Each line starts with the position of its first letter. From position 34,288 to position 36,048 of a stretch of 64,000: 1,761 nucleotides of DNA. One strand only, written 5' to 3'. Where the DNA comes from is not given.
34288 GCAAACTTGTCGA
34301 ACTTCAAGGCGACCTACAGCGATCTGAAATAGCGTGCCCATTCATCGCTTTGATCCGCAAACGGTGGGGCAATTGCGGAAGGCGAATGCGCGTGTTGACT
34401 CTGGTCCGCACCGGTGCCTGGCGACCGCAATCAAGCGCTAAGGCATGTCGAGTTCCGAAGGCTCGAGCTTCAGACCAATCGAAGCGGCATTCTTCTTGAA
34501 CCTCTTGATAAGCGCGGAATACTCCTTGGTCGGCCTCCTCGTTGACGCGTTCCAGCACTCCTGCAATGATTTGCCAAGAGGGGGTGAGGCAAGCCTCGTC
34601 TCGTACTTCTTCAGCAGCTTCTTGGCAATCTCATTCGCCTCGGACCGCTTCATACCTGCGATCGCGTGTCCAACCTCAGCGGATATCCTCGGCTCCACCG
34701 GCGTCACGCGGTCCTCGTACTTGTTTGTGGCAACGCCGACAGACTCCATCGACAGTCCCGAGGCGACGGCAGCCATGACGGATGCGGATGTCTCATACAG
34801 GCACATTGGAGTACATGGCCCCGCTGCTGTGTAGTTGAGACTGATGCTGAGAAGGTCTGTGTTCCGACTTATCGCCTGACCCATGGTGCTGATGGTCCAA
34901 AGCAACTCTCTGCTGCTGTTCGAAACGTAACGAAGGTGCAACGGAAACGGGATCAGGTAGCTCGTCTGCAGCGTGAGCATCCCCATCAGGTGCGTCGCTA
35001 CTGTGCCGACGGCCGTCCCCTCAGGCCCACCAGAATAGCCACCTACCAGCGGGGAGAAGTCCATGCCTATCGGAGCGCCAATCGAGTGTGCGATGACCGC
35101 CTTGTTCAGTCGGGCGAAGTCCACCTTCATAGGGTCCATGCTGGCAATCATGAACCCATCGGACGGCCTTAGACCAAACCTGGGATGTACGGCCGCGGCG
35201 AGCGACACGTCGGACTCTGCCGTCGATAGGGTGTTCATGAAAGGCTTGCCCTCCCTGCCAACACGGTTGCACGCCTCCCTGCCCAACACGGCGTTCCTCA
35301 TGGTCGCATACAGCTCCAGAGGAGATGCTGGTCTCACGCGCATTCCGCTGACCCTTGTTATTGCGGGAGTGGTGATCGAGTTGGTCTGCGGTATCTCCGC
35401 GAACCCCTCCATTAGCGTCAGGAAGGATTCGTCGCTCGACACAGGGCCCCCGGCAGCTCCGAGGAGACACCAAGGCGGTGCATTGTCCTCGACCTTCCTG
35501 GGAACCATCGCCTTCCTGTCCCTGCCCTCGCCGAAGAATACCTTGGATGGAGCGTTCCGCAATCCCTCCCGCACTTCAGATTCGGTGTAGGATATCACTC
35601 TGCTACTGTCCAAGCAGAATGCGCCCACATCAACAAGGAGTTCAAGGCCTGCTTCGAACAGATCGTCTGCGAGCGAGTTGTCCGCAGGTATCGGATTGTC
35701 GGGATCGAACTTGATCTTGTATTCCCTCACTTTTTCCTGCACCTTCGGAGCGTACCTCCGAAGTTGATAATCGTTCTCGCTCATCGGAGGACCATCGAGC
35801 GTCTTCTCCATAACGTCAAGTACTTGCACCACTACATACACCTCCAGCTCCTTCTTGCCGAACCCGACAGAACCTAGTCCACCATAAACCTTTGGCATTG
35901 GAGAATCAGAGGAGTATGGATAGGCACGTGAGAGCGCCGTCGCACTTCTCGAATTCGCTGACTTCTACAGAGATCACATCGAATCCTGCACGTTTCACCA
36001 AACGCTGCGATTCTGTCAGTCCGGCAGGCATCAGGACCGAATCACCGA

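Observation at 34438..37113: DDAH gene directly followed by a pyrrolysine-free MtmB (monomethylamine methyltransferase) homologue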

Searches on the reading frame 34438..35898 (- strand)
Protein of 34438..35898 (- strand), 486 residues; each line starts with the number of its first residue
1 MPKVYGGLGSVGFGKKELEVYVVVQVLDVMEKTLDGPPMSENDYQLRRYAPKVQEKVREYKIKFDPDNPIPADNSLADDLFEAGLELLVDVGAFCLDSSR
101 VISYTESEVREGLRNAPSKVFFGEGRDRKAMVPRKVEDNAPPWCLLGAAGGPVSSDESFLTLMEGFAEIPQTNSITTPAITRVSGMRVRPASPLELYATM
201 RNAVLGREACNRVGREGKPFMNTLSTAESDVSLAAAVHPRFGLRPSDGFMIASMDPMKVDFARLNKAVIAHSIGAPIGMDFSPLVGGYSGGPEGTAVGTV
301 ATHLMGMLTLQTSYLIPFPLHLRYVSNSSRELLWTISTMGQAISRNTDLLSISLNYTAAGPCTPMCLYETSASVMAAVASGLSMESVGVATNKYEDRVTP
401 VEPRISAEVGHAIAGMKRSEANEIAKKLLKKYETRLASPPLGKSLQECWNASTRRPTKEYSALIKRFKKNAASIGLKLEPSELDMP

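Call 3: search_protein_families(library=pfam, proteins=[window:34438-35898:-], max_evalue=0.01)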
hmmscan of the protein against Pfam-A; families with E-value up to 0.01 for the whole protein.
window:34438-35898:- (486 aa): 1 family
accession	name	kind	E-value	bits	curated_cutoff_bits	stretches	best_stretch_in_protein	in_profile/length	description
PF05369.18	MtmB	-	1.2e-96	324.8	25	1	24-476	1-450/450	Monomethylamine methyltransferase MtmB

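Call 4: search_protein_families(library=ncbifam, proteins=[window:34438-35898:-], max_evalue=0.01)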
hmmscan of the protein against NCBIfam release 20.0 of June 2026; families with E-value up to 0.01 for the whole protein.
window:34438-35898:- (486 aa): 0 families

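Call 5: search_solved_structures(query=window:34438-35898:-, show_alignments=2, max_evalue=0.01)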
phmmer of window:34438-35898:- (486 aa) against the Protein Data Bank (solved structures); distinct sequences matched with E-value up to 0.01: 2.
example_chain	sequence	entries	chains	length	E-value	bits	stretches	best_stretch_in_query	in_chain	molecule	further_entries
1l2q_A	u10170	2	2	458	1.7e-68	234.9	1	29-476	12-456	monomethylamine methyltransferase | Monomethylamine methyltransferase mtmB1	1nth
1tv2_A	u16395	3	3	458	1.8e-68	234.8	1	29-476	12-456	Monomethylamine methyltransferase mtmB1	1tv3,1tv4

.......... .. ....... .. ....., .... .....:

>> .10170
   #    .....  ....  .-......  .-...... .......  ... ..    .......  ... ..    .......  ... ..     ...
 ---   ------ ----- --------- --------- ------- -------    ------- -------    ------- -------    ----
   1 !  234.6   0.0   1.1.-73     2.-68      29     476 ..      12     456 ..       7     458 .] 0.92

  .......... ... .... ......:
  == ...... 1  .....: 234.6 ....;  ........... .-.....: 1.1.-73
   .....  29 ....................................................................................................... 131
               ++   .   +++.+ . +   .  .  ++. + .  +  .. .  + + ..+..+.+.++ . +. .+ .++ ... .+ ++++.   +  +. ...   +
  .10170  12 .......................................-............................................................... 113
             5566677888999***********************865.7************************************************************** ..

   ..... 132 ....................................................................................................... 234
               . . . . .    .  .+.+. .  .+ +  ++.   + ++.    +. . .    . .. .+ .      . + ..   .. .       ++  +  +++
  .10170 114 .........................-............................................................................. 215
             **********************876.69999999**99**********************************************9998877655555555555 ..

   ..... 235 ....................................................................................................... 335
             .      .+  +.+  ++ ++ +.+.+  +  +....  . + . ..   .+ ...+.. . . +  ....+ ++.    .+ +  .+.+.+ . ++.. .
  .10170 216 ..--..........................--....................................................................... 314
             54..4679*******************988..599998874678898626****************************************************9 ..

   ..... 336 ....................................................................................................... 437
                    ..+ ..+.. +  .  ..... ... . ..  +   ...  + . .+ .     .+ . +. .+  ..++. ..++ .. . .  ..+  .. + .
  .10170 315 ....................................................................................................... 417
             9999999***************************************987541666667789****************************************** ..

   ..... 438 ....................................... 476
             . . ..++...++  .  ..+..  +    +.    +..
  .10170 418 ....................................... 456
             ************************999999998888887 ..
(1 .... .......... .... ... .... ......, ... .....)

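Call 7: find_homologous_proteins(query=window:34438-35898:-, max_evalue=1e-10)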
Query window:34438-35898:- (486 aa): 440 proteins with E <= 1e-10 among 8000 candidates; the best 120 are listed.
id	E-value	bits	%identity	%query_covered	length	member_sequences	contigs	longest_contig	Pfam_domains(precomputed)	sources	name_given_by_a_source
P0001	0.0e+0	1087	100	100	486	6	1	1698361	PF05369.19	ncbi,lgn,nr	ncbi:MAG: monomethylamine:corrinoid methyltransferase [Methanobacteriota archaeon]|nr:MAG: monomethy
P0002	2.0e-278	942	89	95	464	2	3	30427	PF05369.19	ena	-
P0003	9.4e-278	940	90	94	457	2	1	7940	PF05369.19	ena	-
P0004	2.3e-277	938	89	95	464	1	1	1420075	PF05369.19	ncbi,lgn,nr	ncbi:MAG: monomethylamine:corrinoid methyltransferase [Methanobacteriota archaeon]|nr:MAG: monomethy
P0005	2.3e-276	935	88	95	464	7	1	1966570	PF05369.19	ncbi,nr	ncbi:MAG: monomethylamine:corrinoid methyltransferase [Methanobacteriota archaeon]|nr:MAG: monomethy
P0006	3.8e-276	934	89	95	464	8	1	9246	PF05369.19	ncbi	-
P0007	4.1e-261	885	83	95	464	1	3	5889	PF05369.19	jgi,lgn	-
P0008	5.2e-261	884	83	95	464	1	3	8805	PF05369.19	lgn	-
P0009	2.6e-260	882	83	95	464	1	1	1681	PF05369.19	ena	-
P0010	2.5e-259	879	83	95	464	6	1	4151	PF05369.19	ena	-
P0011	2.3e-258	876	83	95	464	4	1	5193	PF05369.19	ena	-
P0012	3.4e-258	875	82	95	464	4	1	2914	PF05369.19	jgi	jgi:methylamine--corrinoid protein Co-methyltransferase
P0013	6.4e-257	871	82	95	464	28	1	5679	PF05369.19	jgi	jgi:methylamine--corrinoid protein Co-methyltransferase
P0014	9.3e-256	867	81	95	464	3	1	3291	PF05369.19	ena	-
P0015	9.0e-254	861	81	95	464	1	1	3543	PF05369.19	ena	-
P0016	1.3e-241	820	77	94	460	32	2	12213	PF05369.19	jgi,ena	-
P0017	4.3e-241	819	77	94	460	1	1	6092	PF05369.19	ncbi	-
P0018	1.4e-240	817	76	95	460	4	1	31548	PF05369.19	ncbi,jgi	jgi:methylamine--corrinoid protein Co-methyltransferase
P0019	1.5e-240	817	77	95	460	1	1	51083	PF05369.19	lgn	-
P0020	7.8e-240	815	76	94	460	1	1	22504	PF05369.19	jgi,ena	-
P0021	1.4e-239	814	76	94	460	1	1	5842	PF05369.19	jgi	jgi:methylamine--corrinoid protein Co-methyltransferase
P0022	2.2e-239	813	76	94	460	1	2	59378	PF05369.19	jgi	-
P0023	5.1e-239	812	76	94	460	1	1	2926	PF05369.19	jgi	jgi:methylamine--corrinoid protein Co-methyltransferase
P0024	1.3e-238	811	76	94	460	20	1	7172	PF05369.19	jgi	jgi:methylamine--corrinoid protein Co-methyltransferase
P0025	1.4e-237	807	76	94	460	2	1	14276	PF05369.19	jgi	jgi:methylamine--corrinoid protein Co-methyltransferase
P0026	2.4e-236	803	74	95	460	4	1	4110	PF05369.19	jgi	-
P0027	9.6e-236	801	74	94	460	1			PF05369.19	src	-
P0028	1.5e-235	801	75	94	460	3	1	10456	PF05369.19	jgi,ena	-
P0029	4.3e-235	799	76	94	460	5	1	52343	PF05369.19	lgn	-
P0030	1.3e-234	797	74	94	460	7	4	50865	PF05369.19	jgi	jgi:methylamine--corrinoid protein Co-methyltransferase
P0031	4.0e-234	796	73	95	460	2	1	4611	PF05369.19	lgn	-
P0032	4.8e-234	796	75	95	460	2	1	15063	PF05369.19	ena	-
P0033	6.6e-234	795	75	94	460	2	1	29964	PF05369.19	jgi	jgi:methylamine--corrinoid protein Co-methyltransferase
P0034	6.8e-234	795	74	95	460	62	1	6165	PF05369.19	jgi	-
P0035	9.5e-234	795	75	94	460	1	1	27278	PF05369.19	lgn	-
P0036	1.1e-233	794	74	94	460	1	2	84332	PF05369.19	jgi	-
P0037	1.9e-233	794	74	94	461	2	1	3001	PF05369.19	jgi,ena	-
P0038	1.9e-233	794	74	94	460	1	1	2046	PF05369.19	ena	-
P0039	1.9e-233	794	74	94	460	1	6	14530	PF05369.19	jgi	jgi:methylamine--corrinoid protein Co-methyltransferase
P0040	1.9e-233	794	74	94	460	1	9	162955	PF05369.19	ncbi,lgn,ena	ncbi:MAG: monomethylamine:corrinoid methyltransferase [Thermoplasmata archaeon]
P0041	1.9e-233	794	74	94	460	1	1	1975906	PF05369.19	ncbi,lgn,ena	-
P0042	2.7e-233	793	74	94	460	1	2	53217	PF05369.19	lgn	-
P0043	6.7e-233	792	74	94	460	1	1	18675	PF05369.19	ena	-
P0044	1.0e-232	791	74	94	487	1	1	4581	PF05369.19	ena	-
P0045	1.8e-232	790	74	94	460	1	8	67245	PF05369.19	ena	-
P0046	2.6e-232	790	74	94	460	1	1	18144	PF05369.19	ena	-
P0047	4.5e-232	789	73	94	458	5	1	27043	PF05369.19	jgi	-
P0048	4.8e-232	789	73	94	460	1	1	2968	PF05369.19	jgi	-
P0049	6.5e-232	789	74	94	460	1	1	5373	PF05369.19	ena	-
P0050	7.4e-232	788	74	93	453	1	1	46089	PF05369.19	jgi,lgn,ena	-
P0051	8.6e-232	788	73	94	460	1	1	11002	PF05369.19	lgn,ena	-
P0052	2.3e-231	787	74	94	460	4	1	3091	PF05369.19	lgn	-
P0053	1.0e-230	785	73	94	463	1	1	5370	PF05369.19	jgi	-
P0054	1.9e-230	784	73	94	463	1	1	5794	PF05369.19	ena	-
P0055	1.9e-230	784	72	95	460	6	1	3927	PF05369.19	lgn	-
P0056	2.7e-230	783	74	94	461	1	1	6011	PF05369.19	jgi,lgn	-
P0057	2.9e-230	783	73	95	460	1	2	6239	PF05369.19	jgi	jgi:methylamine--corrinoid protein Co-methyltransferase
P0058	3.8e-230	783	73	95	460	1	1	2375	PF05369.19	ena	-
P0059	4.6e-230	782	73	95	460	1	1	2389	PF05369.19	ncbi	-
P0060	5.1e-230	782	73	94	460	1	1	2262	PF05369.19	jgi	-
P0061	5.2e-230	782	72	95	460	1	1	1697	PF05369.19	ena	-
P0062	6.3e-230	782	74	94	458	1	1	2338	PF05369.19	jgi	-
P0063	6.7e-230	782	72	95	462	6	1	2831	PF05369.19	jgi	-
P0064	6.8e-230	782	73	95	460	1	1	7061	PF05369.19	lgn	-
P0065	7.5e-230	782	74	93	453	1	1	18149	PF05369.19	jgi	jgi:methylamine--corrinoid protein Co-methyltransferase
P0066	7.5e-230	782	74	93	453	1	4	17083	PF05369.19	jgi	jgi:methylamine--corrinoid protein Co-methyltransferase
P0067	7.7e-230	782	72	94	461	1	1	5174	PF05369.19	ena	-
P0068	1.1e-229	781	73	94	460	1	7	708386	PF05369.19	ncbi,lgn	-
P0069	1.4e-229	781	73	95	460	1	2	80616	PF05369.19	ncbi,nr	ncbi:MAG: monomethylamine:corrinoid methyltransferase [Thermoplasmatota archaeon]|nr:monomethylamine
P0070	1.7e-229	781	74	93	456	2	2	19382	PF05369.19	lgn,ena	-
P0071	2.2e-229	780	72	94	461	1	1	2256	PF05369.19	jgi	-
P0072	2.6e-229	780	74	93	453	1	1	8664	PF05369.19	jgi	jgi:methylamine--corrinoid protein Co-methyltransferase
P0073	2.7e-229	780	71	95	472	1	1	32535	PF05369.19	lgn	-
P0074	2.7e-229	780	73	95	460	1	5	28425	PF05369.19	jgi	-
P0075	3.8e-229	779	73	95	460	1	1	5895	PF05369.19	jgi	jgi:methylamine--corrinoid protein Co-methyltransferase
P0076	4.2e-229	779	72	94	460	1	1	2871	PF05369.19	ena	-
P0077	4.9e-229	779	72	95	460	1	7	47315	PF05369.19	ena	-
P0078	7.1e-229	779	73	95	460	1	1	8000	PF05369.19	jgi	-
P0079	7.3e-229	778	74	93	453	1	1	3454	PF05369.19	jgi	jgi:methylamine--corrinoid protein Co-methyltransferase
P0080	9.1e-229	778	73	94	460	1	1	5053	PF05369.19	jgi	jgi:methylamine--corrinoid protein Co-methyltransferase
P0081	1.2e-228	778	72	95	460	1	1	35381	PF05369.19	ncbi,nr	ncbi:MAG: monomethylamine:corrinoid methyltransferase [Candidatus Thermoplasmatota archaeon]|nr:mono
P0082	1.2e-228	778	73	95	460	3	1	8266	PF05369.19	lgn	-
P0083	1.2e-228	778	73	94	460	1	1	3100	PF05369.19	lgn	-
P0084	1.3e-228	778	72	95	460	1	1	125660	PF05369.19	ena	-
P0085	1.6e-228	777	72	94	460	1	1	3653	PF05369.19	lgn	-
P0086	2.3e-228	777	72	95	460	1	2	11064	PF05369.19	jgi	jgi:methylamine--corrinoid protein Co-methyltransferase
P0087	2.3e-228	777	70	97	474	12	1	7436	PF05369.19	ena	-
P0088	2.5e-228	777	73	95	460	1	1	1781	PF05369.19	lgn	-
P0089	2.5e-228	777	72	95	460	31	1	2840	PF05369.19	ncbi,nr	ncbi:MAG: monomethylamine:corrinoid methyltransferase [Thermoplasmata archaeon]|nr:monomethylamine:c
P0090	2.5e-228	777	72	95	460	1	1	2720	PF05369.19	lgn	-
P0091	2.7e-228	777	73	94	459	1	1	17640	PF05369.19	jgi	jgi:methylamine--corrinoid protein Co-methyltransferase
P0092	2.9e-228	777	73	94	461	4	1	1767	PF05369.19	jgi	jgi:methylamine--corrinoid protein Co-methyltransferase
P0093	4.9e-228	776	73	94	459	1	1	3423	PF05369.19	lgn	-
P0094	5.2e-228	776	72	94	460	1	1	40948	PF05369.19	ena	-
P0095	6.7e-228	775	72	94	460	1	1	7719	PF05369.19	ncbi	-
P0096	9.9e-228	775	72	94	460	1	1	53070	PF05369.19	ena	-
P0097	1.4e-227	774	72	94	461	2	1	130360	PF05369.19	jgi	jgi:hypothetical protein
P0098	1.8e-227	774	72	94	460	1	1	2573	PF05369.19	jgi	jgi:methylamine--corrinoid protein Co-methyltransferase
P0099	1.9e-227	774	72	95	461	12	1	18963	PF05369.19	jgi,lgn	jgi:methylamine--corrinoid protein Co-methyltransferase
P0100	2.0e-227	774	72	94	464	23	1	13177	PF05369.19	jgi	jgi:methylamine--corrinoid protein Co-methyltransferase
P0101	2.2e-227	774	71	95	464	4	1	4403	PF05369.19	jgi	jgi:methylamine--corrinoid protein Co-methyltransferase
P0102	2.3e-227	774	73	94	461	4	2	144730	PF05369.19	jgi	-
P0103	2.3e-227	774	73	95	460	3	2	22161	PF05369.19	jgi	-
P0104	3.3e-227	773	72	94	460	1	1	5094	PF05369.19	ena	-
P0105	3.3e-227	773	72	95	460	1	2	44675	PF05369.19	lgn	-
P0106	3.9e-227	773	72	94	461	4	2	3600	PF05369.19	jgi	jgi:hypothetical protein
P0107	4.4e-227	773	73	94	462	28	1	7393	PF05369.19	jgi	jgi:methylamine--corrinoid protein Co-methyltransferase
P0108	4.5e-227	773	72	95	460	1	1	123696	PF05369.19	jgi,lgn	jgi:methylamine--corrinoid protein Co-methyltransferase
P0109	4.6e-227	773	73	94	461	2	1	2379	PF05369.19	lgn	-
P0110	5.9e-227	772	72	95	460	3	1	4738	PF05369.19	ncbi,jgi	jgi:methylamine--corrinoid protein Co-methyltransferase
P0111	1.1e-226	771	72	94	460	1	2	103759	PF05369.19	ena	-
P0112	1.1e-226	771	73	94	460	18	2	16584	PF05369.19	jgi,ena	-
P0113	1.7e-226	771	72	94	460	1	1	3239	PF05369.19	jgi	jgi:methylamine--corrinoid protein Co-methyltransferase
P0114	1.7e-226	771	73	93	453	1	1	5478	PF05369.19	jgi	jgi:methylamine--corrinoid protein Co-methyltransferase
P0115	1.8e-226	771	71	94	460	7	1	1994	PF05369.19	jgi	jgi:hypothetical protein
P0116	2.1e-226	770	72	95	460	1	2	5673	PF05369.19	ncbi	-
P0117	2.8e-226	770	72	95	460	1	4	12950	PF05369.19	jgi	jgi:methylamine--corrinoid protein Co-methyltransferase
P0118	3.1e-226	770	72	94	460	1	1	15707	PF05369.19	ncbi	-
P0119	3.1e-226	770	72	95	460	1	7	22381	PF05369.19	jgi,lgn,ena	jgi:methylamine--corrinoid protein Co-methyltransferase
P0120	3.3e-226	770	71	95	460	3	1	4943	PF05369.19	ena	-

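Call 14: find_encoding_contigs(protein=P0041, flank=10000, max_places=4)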
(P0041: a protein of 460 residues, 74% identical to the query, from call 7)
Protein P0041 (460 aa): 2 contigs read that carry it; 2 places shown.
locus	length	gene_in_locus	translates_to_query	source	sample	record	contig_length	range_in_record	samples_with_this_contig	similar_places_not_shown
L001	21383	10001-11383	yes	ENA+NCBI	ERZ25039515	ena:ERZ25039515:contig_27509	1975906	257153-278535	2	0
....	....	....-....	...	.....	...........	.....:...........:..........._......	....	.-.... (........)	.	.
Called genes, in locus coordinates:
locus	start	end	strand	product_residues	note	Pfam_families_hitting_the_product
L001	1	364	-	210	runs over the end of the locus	PF02607:B12-binding_2, PF02310:B12-binding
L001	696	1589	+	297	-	PF00809:Pterin_bind, PF03599:CdhD (weak)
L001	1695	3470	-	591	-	PF18911:PKD_4, PF00801:PKD, PF22352:K319L-like_PKD, PF12911:OppC_N, PF00528:BPD_transp_1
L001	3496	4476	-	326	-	PF19300:BPD_transp_1_N, PF00528:BPD_transp_1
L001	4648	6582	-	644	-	PF00496:SBP_bac_5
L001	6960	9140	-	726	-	PF00989:PAS, PF08448:PAS_4 (weak), PF13426:PAS_9, PF08447:PAS_3 (weak), PF01590:GAF (weak), PF13185:GAF_2, PF01590:GAF, PF02518:HATPase_c, +1 more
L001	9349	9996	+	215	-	PF02607:B12-binding_2, PF02310:B12-binding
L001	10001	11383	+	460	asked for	PF05369:MtmB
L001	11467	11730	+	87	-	-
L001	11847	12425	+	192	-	PF05763:DUF835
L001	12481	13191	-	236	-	PF00702:Hydrolase, PF12710:HAD, PF13419:HAD_2, PF13242:Hydrolase_like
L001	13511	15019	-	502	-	PF06253:MTTB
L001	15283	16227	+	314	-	PF13354:Beta-lactamase2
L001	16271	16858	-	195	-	PF13412:HTH_24 (faint)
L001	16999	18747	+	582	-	PF14716:HHH_8, PF14520:HHH_5, PF14792:DNA_pol_B_palm (faint), PF14791:DNA_pol_B_thumb, PF02811:PHP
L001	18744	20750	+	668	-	PF22745:Nlig-Ia, PF01653:DNA_ligase_aden, PF03120:OB_DNA_ligase, PF03119:DNA_ligase_ZBD, PF14520:HHH_5 (weak), PF12826:HHH_2, PF00533:BRCT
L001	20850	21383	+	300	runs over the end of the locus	-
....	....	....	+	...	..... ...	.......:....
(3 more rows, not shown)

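Call 15: find_encoding_contigs(protein=P0004, flank=10000, max_places=3)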
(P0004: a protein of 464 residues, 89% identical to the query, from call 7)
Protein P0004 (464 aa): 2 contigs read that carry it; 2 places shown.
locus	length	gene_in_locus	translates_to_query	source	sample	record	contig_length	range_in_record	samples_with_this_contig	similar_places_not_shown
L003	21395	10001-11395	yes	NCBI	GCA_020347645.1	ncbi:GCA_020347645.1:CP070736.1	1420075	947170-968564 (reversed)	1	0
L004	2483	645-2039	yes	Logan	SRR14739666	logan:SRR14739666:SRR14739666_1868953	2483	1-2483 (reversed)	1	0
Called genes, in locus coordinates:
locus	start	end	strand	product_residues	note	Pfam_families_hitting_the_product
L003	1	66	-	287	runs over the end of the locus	-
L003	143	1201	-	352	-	PF02746:MR_MLE_N (weak), PF00113:Enolase_C (weak), PF13378:MR_MLE_C, PF07476:MAAL_C (faint)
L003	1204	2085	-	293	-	PF01937:ARMT1-like_dom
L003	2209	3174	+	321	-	PF00583:Acetyltransf_1, PF13508:Acetyltransf_7 (weak)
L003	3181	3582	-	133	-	PF21180:TOP6A-Spo11_Toprim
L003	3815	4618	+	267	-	PF01925:TauE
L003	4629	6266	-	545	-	PF00753:Lactamase_B (weak), PF12706:Lactamase_B_2, PF07521:RMMBL (weak)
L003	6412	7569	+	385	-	PF03435:Sacchrp_dh_NADP, PF16653:Sacchrp_dh_C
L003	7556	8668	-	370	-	-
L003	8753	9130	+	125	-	-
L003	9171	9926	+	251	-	PF19420:DDAH_eukar, PF02274:ADI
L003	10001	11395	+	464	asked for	PF05369:MtmB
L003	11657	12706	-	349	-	PF01555:N6_N4_Mtase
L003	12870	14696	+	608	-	PF09826:Beta_propel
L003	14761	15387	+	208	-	PF25213:HVO_A0261_N (weak), PF12840:HTH_20, PF01022:HTH_5, PF01047:MarR (weak), PF09339:HTH_IclR (weak), PF12802:MarR_2, PF13412:HTH_24 (weak)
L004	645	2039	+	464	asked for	PF05369:MtmB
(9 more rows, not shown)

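Call 16: find_encoding_contigs(protein=P0005, flank=10000, max_places=3)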
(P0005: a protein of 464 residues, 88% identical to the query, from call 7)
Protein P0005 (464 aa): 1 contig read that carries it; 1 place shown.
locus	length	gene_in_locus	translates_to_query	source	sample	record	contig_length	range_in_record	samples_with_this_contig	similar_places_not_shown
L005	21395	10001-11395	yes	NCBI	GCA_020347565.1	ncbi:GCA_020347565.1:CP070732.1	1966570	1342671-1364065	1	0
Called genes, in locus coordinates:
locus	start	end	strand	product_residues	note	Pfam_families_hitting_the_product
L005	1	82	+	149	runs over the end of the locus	-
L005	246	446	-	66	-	-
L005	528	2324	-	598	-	PF02730:AFOR_N, PF01314:AFOR_C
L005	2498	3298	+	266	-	PF01925:TauE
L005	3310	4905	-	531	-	PF00753:Lactamase_B (weak), PF12706:Lactamase_B_2 (weak)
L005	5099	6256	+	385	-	PF01118:Semialdhyde_dh (faint), PF03435:Sacchrp_dh_NADP, PF16653:Sacchrp_dh_C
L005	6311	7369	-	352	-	-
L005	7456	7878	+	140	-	-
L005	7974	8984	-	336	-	PF21347:DUF3108_like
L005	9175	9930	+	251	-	PF19420:DDAH_eukar (weak), PF02274:ADI (faint)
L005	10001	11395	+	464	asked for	PF05369:MtmB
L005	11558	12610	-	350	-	PF01555:N6_N4_Mtase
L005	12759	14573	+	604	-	PF09826:Beta_propel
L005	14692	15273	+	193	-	PF25213:HVO_A0261_N (weak), PF12840:HTH_20, PF01022:HTH_5, PF01047:MarR (weak), PF09339:HTH_IclR (faint), PF12802:MarR_2, PF13412:HTH_24 (weak)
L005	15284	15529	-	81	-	-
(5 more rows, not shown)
